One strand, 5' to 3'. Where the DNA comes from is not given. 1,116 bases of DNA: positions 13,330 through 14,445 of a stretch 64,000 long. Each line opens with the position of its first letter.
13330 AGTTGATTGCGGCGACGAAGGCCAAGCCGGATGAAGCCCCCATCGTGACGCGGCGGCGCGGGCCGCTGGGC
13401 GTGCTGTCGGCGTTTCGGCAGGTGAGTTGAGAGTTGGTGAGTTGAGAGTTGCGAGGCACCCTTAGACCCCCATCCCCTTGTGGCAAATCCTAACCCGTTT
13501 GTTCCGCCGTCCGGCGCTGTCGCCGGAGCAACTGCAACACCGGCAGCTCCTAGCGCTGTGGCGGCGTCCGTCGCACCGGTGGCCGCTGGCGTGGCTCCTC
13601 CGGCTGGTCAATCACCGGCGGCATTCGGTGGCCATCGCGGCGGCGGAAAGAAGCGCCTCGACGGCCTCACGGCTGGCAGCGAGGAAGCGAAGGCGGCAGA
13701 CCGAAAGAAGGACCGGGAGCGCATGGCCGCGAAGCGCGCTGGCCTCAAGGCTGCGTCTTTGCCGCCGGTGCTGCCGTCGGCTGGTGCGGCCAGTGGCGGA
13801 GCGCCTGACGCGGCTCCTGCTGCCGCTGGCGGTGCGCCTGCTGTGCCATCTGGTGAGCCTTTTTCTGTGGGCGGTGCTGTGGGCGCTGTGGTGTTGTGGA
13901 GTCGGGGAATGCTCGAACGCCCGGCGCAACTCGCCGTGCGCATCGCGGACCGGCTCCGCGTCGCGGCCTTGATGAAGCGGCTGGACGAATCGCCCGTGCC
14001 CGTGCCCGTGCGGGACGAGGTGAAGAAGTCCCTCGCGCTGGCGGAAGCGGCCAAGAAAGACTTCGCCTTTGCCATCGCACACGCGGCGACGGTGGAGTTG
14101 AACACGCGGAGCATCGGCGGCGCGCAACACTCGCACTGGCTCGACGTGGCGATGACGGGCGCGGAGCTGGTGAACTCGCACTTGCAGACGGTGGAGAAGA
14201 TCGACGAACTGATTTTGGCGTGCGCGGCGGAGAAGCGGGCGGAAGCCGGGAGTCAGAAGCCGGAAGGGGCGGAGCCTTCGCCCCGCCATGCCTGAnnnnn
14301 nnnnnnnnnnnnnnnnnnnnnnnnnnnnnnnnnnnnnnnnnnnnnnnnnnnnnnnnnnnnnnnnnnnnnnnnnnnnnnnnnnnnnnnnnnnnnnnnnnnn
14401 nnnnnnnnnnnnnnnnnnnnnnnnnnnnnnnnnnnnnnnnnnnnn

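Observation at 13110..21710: Virion module without terminase, portal, HK97 capsid or tail: candidate membrane-containing, tail-less (PM2/PRD1/P23-77-like) provirus in a PVC bacterium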

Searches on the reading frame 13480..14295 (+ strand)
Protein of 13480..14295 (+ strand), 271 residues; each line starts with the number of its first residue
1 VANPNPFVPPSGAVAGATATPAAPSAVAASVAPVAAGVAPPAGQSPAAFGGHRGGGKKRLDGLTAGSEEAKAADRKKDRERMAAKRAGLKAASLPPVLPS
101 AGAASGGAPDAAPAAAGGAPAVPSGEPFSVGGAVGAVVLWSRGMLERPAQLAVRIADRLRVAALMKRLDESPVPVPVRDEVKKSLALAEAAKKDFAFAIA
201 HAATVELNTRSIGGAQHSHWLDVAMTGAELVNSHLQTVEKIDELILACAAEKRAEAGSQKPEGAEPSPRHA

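Call 5: search_protein_families(library=pfam, max_evalue=0.1, proteins=[window:13480-14295:+])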
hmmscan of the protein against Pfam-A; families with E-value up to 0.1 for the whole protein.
window:13480-14295:+ (271 aa): 1 family
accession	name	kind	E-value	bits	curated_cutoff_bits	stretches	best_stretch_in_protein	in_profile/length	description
PF18315.6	VCH_CASS14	-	0.01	16.4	26.7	1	155-216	22-83/97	Integron cassette protein VCH_CASS1 chain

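Call 6: search_protein_families(library=phrogs, max_evalue=0.01, proteins=[window:13480-14295:+])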
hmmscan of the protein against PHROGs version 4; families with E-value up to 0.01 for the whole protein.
window:13480-14295:+ (271 aa): 0 families
